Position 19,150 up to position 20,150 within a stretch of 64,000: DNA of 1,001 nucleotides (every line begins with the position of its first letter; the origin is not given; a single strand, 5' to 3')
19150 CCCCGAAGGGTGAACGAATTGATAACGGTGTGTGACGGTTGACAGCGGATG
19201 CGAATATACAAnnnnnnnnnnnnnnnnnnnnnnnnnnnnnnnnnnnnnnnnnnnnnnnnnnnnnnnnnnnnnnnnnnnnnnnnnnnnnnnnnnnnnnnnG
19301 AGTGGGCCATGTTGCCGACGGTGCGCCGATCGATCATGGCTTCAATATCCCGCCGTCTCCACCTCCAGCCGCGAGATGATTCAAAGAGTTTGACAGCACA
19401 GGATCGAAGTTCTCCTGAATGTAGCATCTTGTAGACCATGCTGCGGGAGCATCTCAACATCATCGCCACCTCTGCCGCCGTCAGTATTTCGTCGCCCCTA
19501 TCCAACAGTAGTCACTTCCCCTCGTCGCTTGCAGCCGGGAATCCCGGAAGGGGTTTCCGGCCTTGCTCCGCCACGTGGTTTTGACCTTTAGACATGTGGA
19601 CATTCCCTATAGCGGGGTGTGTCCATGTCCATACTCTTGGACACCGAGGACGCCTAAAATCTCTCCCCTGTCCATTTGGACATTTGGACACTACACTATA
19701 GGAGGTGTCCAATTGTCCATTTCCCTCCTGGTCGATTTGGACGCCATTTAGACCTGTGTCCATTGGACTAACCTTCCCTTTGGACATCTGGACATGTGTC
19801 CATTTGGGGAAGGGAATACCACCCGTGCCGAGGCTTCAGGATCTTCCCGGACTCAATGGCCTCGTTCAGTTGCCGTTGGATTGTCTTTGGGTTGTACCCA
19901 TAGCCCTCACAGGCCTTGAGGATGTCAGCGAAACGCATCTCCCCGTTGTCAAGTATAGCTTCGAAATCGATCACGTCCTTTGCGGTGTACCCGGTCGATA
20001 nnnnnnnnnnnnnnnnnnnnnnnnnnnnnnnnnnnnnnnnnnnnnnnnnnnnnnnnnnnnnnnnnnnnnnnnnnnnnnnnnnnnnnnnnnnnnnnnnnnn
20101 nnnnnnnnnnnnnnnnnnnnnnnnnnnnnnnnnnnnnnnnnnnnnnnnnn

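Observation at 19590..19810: Dense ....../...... iteron array next to the integrase and xis-like genes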

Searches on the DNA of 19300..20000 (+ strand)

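Call 79: search_rna_families(source=window, start=19300, end=20000, threshold=evalue, max_evalue=1)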
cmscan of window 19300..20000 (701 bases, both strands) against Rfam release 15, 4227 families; matches with E-value up to 1: 3.
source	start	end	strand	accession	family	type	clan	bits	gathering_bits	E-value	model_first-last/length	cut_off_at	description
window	19831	19916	-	RF00055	SNORD96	Gene; snRNA; snoRNA; CD-box;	CL00072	19.8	43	0.67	1-85/85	no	Small nucleolar RNA SNORD96 family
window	19679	19717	-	RF03975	mir-5881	Gene; miRNA;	-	19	87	0.17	1-67/67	no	mir-5881 microRNA precursor family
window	19679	19717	+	RF03975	mir-5881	Gene; miRNA;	-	17.3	87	0.59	1-67/67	no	mir-5881 microRNA precursor family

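Call 80: search_dna_similar(query=window:19560-19830:+, collection=plasmids, mode=distant, max_rows=10)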
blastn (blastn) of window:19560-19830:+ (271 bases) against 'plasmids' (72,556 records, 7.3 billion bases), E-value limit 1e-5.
No match.

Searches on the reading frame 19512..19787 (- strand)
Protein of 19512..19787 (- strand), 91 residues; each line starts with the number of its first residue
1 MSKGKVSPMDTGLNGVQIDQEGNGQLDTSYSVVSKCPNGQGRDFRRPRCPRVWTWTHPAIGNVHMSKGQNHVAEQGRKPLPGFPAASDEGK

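Call 8: search_protein_families(library=pfam, proteins=[window:19512-19787:-], max_evalue=0.01)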
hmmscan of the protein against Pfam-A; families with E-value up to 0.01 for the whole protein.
window:19512-19787:- (91 aa): 0 families
